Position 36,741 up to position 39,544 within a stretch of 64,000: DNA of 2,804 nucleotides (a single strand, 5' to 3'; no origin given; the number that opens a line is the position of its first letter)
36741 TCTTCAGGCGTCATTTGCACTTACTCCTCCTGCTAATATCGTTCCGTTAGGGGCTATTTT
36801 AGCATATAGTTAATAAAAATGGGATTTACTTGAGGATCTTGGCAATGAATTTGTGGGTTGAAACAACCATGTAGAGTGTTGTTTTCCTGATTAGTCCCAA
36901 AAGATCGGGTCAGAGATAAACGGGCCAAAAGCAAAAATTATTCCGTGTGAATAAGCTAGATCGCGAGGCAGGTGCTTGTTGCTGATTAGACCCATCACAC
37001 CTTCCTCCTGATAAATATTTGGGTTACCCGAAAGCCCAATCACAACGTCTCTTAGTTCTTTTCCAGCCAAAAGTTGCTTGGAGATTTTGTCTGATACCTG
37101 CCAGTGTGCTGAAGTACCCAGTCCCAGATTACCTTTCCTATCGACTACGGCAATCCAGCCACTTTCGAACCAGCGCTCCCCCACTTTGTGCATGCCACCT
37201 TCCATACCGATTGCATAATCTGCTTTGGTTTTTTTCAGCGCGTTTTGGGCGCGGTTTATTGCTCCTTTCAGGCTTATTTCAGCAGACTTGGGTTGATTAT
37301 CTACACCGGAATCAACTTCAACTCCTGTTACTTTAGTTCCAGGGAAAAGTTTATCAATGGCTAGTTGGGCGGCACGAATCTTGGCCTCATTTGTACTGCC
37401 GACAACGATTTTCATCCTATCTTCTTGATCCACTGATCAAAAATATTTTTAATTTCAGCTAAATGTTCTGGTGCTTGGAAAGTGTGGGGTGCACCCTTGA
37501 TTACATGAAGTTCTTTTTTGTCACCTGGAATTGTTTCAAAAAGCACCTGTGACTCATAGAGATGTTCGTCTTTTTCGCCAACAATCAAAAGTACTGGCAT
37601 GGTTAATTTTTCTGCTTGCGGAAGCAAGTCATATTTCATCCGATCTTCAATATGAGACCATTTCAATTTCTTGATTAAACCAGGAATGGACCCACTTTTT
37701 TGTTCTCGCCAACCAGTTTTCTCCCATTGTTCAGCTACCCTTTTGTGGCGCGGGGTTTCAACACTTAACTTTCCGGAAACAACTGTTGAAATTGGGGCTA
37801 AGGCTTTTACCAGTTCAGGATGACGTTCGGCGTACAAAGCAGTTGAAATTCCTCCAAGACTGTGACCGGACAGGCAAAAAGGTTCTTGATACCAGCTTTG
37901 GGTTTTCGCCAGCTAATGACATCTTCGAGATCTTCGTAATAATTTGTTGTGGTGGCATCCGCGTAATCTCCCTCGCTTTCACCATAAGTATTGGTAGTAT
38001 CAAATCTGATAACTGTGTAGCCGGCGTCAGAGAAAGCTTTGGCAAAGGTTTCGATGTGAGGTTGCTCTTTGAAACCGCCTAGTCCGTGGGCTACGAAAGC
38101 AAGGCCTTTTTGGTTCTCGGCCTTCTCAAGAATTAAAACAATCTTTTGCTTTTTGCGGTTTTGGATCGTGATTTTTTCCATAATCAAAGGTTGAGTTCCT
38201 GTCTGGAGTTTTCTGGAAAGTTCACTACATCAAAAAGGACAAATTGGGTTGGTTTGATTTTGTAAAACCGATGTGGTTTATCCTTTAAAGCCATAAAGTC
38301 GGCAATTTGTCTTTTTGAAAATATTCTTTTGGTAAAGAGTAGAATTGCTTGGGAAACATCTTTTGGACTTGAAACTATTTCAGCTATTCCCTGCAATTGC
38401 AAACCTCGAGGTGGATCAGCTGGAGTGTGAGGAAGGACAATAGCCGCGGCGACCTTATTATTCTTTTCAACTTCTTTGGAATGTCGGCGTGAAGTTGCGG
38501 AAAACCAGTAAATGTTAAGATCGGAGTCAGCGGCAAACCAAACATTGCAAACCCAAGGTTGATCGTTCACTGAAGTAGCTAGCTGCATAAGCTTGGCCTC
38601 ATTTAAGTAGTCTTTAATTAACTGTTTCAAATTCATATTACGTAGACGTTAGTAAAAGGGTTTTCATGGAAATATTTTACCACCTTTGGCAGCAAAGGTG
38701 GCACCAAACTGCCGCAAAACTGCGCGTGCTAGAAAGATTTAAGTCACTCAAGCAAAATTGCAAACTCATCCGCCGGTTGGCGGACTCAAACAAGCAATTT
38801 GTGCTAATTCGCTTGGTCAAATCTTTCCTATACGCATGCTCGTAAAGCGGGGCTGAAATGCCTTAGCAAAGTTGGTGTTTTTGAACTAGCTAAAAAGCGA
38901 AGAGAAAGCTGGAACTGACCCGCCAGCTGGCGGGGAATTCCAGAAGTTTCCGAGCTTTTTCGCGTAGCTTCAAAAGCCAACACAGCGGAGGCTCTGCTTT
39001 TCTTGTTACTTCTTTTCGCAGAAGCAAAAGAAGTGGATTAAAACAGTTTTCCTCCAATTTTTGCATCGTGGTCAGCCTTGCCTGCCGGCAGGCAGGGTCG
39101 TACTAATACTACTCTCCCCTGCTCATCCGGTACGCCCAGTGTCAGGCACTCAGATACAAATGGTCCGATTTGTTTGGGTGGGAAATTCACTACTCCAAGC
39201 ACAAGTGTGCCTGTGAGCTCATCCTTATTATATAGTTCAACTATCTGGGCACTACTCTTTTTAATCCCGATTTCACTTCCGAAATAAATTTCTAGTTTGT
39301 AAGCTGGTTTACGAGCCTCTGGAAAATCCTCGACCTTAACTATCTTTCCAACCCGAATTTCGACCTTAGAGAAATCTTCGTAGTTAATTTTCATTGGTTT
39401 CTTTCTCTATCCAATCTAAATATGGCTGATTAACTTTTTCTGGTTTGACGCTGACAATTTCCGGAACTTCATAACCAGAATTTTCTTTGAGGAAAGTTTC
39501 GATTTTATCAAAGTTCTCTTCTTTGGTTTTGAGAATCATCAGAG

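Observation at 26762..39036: About 12-kb mosaic accessory segment bracketed by inverted copies of a hairpin-rich ~175-bp repeat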

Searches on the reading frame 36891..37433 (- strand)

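Call 11: search_protein_families(library=pfam, proteins=[window:36891-37433:-], max_evalue=0.01)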
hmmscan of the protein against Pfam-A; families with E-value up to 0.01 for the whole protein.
window:36891-37433:- (180 aa): 1 family
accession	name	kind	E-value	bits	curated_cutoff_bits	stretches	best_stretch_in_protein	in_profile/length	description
PF01931.24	NTPase_I-T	-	4.6e-48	163.6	25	1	12-173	1-162/162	Protein of unknown function DUF84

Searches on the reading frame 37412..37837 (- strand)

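Call 11: search_protein_families(library=pfam, proteins=[window:37412-37837:-], max_evalue=0.01)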
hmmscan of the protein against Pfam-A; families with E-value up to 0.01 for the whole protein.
window:37412-37837:- (141 aa): 1 family
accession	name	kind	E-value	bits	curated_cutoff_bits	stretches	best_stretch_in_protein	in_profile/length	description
PF12146.15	Hydrolase_4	-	8.6e-06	25.7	27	1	70-119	182-233/239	Serine aminopeptidase, S33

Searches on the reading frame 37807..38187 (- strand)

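Call 11: search_protein_families(library=pfam, proteins=[window:37807-38187:-], max_evalue=0.01)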
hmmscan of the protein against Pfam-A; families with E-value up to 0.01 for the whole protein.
window:37807-38187:- (126 aa): 1 family
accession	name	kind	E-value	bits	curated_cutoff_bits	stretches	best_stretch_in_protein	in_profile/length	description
PF02273.21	Acyl_transf_2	-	0.00011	22.1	20.3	1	6-103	7-103/294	Acyl transferase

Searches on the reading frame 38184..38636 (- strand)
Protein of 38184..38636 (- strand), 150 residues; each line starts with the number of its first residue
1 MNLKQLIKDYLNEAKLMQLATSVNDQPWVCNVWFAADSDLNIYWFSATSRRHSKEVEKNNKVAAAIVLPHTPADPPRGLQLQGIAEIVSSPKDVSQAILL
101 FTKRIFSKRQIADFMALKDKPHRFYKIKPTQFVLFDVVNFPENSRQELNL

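Call 12: search_protein_families(library=pfam, proteins=[window:38184-38636:-], max_evalue=0.01)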
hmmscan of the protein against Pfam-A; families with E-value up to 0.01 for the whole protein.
window:38184-38636:- (150 aa): 2 families
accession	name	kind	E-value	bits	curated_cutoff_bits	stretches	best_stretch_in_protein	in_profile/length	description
PF01243.27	PNPOx_N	-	1e-11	45.7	28.1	1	4-126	2-118/120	Pyridoxamine 5'-phosphate oxidase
PF12900.13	Pyridox_ox_2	-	9.4e-05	22.8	27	1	7-131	5-135/140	Pyridoxamine 5'-phosphate oxidase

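Call 61: find_homologous_proteins(query=window:38184-38636:-, max_evalue=1e-20)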
Query window:38184-38636:- (150 aa): 413 proteins with E <= 1e-20 among 429 candidates; the best 120 are listed.
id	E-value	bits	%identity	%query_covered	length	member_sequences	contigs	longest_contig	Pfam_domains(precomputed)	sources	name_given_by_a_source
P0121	8.2e-84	297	100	89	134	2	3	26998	PF01243.28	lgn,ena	-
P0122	1.0e-77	277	81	99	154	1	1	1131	PF01243.28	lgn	-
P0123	1.6e-76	273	81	100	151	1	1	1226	PF01243.28,PF12900.14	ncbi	-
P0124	8.9e-73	261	84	89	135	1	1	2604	PF01243.28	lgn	-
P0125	3.2e-70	253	77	100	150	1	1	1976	PF01243.28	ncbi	-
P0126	4.0e-70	252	76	100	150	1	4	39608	PF01243.28,PF12900.14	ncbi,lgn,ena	-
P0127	7.1e-70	251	74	100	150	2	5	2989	PF01243.28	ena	-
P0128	8.5e-70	251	75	100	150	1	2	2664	PF01243.28,PF12900.14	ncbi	-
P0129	9.8e-69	248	73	100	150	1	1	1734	PF01243.28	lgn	-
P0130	1.1e-68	248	73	100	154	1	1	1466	PF01243.28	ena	-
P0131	1.3e-68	247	76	99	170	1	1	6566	PF01243.28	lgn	-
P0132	2.0e-68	247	74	100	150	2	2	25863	PF01243.28,PF12900.14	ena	-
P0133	2.3e-68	246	71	100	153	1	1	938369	PF01243.28,PF12900.14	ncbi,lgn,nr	ncbi:MAG: pyridoxamine 5'-phosphate oxidase family protein [bacterium]|nr:pyridoxamine 5'-phosphate 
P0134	3.3e-68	246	75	100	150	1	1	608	PF01243.28,PF12900.14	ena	-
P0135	7.3e-68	245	72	99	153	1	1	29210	PF01243.28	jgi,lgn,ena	-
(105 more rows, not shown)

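Call 62: find_encoding_contigs(protein=P0124, flank=10000, max_places=3)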
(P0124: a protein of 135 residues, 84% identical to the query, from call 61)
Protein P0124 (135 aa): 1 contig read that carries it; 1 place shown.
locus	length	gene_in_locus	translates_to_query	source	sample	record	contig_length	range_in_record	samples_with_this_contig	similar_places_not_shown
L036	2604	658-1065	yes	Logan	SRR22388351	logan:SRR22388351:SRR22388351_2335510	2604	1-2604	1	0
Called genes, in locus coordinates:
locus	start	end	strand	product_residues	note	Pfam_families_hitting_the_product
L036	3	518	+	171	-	?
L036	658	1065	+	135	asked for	PF01243:PNPOx_N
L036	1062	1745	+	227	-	PF03575:Peptidase_S51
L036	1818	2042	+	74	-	PF18929:DUF5678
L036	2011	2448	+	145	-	-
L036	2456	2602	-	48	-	?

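Call 63: find_encoding_contigs(protein=P0126, flank=10000, max_places=4)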
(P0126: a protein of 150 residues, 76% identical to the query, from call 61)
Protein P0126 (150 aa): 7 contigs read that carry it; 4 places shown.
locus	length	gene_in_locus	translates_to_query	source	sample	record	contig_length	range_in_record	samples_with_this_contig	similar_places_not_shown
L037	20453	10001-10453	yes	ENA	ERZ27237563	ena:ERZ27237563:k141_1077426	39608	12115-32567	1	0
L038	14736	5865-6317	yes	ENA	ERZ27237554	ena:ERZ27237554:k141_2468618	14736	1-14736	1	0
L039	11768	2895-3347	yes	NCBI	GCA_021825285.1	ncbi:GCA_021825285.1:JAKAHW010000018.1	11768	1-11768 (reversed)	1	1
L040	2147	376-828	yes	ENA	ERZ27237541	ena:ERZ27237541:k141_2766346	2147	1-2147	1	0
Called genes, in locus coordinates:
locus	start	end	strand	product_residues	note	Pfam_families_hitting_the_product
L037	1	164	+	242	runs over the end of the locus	PF00005:ABC_tran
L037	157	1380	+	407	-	PF12704:MacB_PCD, PF02687:FtsX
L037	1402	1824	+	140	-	-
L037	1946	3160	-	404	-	PF13439:Glyco_transf_4 (weak), PF00534:Glycos_transf_1, PF13692:Glyco_trans_1_4, PF20706:GT4-conflict (weak)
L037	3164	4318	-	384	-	PF00270:DEAD, PF04851:ResIII, PF00271:Helicase_C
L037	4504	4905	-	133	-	-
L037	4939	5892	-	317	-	PF01018:GTP1_OBG, PF01926:MMR_HSR1, PF02421:FeoB_N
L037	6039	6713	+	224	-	PF04862:DUF642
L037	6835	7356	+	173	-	-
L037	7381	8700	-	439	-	PF01566:Nramp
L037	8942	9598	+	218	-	-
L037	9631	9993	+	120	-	PF07883:Cupin_2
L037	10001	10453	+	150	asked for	PF01243:PNPOx_N, PF12900:Pyridox_ox_2 (weak)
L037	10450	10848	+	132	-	PF00903:Glyoxalase, PF13669:Glyoxalase_4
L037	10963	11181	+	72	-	-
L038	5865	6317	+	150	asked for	PF01243:PNPOx_N, PF12900:Pyridox_ox_2 (weak)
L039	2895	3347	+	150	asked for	PF01243:PNPOx_N, PF12900:Pyridox_ox_2 (weak)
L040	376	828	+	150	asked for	PF01243:PNPOx_N, PF12900:Pyridox_ox_2 (weak)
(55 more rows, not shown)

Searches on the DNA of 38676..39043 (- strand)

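Call 54: build_rna_model(alignment_id=A5)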
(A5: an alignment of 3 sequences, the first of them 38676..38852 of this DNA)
Model R2 built from alignment A5 (3 sequences, 189 columns); structure: RNAalifold consensus.
model positions 178; base pairs 45; branch points 1; effective number of sequences 1.35; information 0.59 bits per position. Calibrated on 0.2 Mb of random sequence (short: E-values are rough).
structure used (alignment columns):
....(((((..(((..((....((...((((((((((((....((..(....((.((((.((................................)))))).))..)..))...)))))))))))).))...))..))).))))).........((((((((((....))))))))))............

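Call 55: search_with_rna_model(model_id=R2, source=window, max_evalue=10, filters=off, show_alignments=0)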
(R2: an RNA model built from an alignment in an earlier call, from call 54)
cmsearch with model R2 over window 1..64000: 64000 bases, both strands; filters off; matches with E-value up to 10: 40.
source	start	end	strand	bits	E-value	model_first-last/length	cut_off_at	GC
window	38673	38854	-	160.6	8.4e-42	1-178/178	no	0.47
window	26760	26959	-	17.7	0.0022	1-178/178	no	0.42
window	38661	38708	+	17.7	0.0023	1-178/178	no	0.4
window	5507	5565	-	12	0.078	1-178/178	no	0.39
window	26719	26797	+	10.3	0.23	1-178/178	no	0.37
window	16426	16509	-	8.2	0.8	1-178/178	no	0.36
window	13751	13797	-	8.2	0.81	1-178/178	no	0.3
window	60251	60294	-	7.8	1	1-178/178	no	0.2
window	45397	45480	+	7.5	1.3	1-178/178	no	0.37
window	26339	26450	-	7.4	1.3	25-121/178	no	0.36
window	17305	17367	-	7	1.7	1-178/178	no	0.46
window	13760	13777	+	7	1.7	152-169/178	no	0.39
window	673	804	-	7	1.7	1-178/178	no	0.41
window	12241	12318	+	6.7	2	1-178/178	no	0.35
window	54661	54707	+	6.7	2.1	1-178/178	no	0.51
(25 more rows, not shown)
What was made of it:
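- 38860..39036 (+): Right element, family member 2. Its sense strand is the plus strand, so it faces the 3' end of csaA. HP2 spans 38860-38992 with the apical palindrome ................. HP1 spans 39006-39036 and ends 1 nt before the csaA stop codon (39038-39040). R2 places a weak full-length match at exactly 38855-39034 on the plus strand (4.7 bits, call 55).
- On MITE: Three copies in the 64-kb window (filters-off CM search, call 55).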

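Call 58: search_with_rna_model(model_id=R2, sources=[L022, L026, L028, L029, L033, L034, L035, L032], max_evalue=1, filters=off, show_alignments=0)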
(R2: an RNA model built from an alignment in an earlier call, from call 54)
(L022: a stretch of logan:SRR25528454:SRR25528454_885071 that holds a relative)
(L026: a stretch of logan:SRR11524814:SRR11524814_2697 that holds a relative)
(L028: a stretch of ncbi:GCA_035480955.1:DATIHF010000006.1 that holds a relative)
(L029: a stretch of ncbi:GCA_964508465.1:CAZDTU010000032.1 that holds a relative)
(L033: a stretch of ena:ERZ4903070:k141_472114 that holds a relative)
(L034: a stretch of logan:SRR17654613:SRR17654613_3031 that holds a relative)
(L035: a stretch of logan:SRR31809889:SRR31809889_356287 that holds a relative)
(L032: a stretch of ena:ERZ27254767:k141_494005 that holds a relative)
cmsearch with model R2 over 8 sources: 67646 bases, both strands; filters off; matches with E-value up to 1: 14.
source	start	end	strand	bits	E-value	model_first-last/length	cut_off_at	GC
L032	23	200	+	202.5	4.9e-53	1-178/178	no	0.43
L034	1373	1542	+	193.4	1.3e-50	1-178/178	no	0.49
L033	138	332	+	38.2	7.4e-09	1-178/178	no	0.42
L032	171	195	-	15.6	0.009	148-172/178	no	0.36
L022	5679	5737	-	13.5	0.032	1-178/178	no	0.29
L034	1513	1537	-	12.7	0.052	148-172/178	no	0.4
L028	12386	12460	+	8.9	0.55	1-178/178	no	0.31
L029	5031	5105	+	8.9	0.55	1-178/178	no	0.31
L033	297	371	-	8.6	0.66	1-178/178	no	0.44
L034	1359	1506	-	8.3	0.8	1-178/178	no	0.49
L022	11356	11389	+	8.2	0.84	25-121/178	no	0.29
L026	11487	11546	+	8.1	0.9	1-178/178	no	0.53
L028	14338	14518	-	8.1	0.92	1-178/178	no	0.44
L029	6983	7163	-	8.1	0.92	1-178/178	no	0.44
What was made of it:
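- It recovers L033 (38 bits, E 7e-9, call 58) and the left copy (17.7 bits, call 55).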

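Call 59: search_with_rna_model(model_id=R2, sources=[L032, L033, L034, L009, L006], max_evalue=2, filters=off, make_alignment=true, show_alignments=0)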
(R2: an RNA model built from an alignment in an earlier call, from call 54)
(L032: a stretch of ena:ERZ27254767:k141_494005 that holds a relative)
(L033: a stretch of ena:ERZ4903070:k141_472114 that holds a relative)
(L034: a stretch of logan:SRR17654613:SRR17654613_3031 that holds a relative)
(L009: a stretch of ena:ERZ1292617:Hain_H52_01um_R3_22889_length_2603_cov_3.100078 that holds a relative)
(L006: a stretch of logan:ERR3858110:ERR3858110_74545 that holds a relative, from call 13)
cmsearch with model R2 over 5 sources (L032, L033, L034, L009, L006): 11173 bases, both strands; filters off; matches with E-value up to 2: 19.
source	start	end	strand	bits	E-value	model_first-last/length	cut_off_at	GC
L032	23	200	+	202.5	8.1e-54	1-178/178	no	0.43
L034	1373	1542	+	193.4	2.2e-51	1-178/178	no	0.49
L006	1834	2015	+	160.6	1.5e-42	1-178/178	no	0.47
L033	138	332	+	38.2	1.2e-09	1-178/178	no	0.42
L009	972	1171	+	17.7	0.00039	1-178/178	no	0.42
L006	1980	2027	-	17.7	0.00039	1-178/178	no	0.4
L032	171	195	-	15.6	0.0015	148-172/178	no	0.36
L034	1513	1537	-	12.7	0.0086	148-172/178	no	0.4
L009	1134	1212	-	10.3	0.039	1-178/178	no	0.37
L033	297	371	-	8.6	0.11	1-178/178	no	0.44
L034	1359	1506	-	8.3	0.13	1-178/178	no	0.49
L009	1481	1592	+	7.4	0.23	25-121/178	no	0.36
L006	2363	2423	-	6.4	0.42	1-178/178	no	0.31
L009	159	212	-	5.8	0.61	1-178/178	no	0.57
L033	106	121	+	4.8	1.2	153-168/178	no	0.5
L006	1654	1833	-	4.7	1.3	1-178/178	no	0.46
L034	792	881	+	4.3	1.6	38-108/178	no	0.43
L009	1348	1395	+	4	1.9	9-134/178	no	0.54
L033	595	664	-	4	1.9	1-178/178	no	0.34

Alignment A6: 19 matches aligned to the model, 316 columns, each read 5' to 3' on its own strand. Consensus structure (alignment columns), stored with it:
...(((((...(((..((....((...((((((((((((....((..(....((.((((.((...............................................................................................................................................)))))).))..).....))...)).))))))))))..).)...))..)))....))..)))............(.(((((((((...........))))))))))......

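Call 65: search_with_rna_model(model_id=R2, sources=[L036, L037, L039, L040], max_evalue=1, filters=off)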
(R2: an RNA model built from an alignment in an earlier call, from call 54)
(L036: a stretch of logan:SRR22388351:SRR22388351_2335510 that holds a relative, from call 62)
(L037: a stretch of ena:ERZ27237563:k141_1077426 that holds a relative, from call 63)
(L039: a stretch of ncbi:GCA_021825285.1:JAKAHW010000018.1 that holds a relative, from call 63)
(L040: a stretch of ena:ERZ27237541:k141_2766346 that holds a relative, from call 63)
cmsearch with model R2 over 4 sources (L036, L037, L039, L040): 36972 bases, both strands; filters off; matches with E-value up to 1: 5.
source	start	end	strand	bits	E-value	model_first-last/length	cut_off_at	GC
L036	904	971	-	9.8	0.18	1-178/178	no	0.32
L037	11723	11791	+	7.6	0.68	1-178/178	no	0.33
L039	4617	4685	+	7.6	0.68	1-178/178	no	0.33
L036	503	556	-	7.4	0.75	1-178/178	no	0.39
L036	1054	1125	+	7.3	0.83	1-178/178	no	0.29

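Call 68: search_dna_similar(query=window:38676-39043:+, collection=phages, mode=distant, max_evalue=0.01)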
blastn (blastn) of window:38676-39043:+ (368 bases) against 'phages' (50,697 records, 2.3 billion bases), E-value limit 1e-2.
No match.

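Call 69: search_dna_similar(query=window:38676-39043:+, collection=plasmids, mode=distant, max_evalue=0.01)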
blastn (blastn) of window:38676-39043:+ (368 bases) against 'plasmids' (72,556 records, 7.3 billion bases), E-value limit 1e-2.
No match.
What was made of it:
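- Tried and rejected: No match against phage or plasmid collections (calls 68, 69).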

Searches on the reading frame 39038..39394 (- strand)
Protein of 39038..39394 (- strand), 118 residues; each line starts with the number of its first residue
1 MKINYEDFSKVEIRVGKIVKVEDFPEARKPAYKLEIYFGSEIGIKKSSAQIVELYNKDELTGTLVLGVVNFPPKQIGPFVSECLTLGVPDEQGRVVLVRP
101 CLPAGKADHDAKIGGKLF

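Call 12: search_protein_families(library=pfam, proteins=[window:39038-39394:-], max_evalue=0.01)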
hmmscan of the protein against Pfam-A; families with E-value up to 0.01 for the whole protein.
window:39038-39394:- (118 aa): 1 family
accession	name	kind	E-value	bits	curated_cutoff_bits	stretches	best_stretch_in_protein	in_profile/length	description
PF01588.26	tRNA_bind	-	6.1e-12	45.9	27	1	13-100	1-87/96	Putative tRNA binding domain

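Call 13: find_encoding_contigs(protein=window:39038-39394:-, flank=10000, max_places=10)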
Protein window:39038-39394:- (118 aa): 6 contigs read that carry it; 6 places shown.
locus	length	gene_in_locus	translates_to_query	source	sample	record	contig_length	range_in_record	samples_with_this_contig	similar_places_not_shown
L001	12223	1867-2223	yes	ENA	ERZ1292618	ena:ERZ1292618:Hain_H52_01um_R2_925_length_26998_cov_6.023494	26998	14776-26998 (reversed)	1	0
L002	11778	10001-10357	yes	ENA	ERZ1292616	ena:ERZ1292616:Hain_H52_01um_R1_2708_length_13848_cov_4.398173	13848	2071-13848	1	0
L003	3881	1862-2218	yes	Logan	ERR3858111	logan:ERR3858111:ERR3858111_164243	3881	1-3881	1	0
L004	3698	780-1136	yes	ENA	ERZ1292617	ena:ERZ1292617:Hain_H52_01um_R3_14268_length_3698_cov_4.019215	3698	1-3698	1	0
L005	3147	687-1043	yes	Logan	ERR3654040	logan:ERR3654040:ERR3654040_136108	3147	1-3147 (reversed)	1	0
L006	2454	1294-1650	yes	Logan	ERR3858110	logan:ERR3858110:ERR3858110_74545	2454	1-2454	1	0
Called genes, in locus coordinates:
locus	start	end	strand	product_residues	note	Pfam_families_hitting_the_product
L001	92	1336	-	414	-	PF02195:ParB_N (faint)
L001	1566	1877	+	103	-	PF03091:CutA1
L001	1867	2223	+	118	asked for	PF01588:tRNA_bind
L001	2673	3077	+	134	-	PF01243:PNPOx_N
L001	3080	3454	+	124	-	-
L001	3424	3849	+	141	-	PF12146:Hydrolase_4 (faint)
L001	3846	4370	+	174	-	PF01931:NTPase_I-T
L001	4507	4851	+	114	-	-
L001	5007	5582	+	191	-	-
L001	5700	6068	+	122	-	-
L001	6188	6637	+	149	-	-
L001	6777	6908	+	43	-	-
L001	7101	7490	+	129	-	-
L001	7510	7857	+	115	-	-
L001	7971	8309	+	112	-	-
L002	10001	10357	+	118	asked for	PF01588:tRNA_bind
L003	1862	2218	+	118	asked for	PF01588:tRNA_bind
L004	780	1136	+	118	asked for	PF01588:tRNA_bind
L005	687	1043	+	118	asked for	PF01588:tRNA_bind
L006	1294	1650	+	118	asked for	PF01588:tRNA_bind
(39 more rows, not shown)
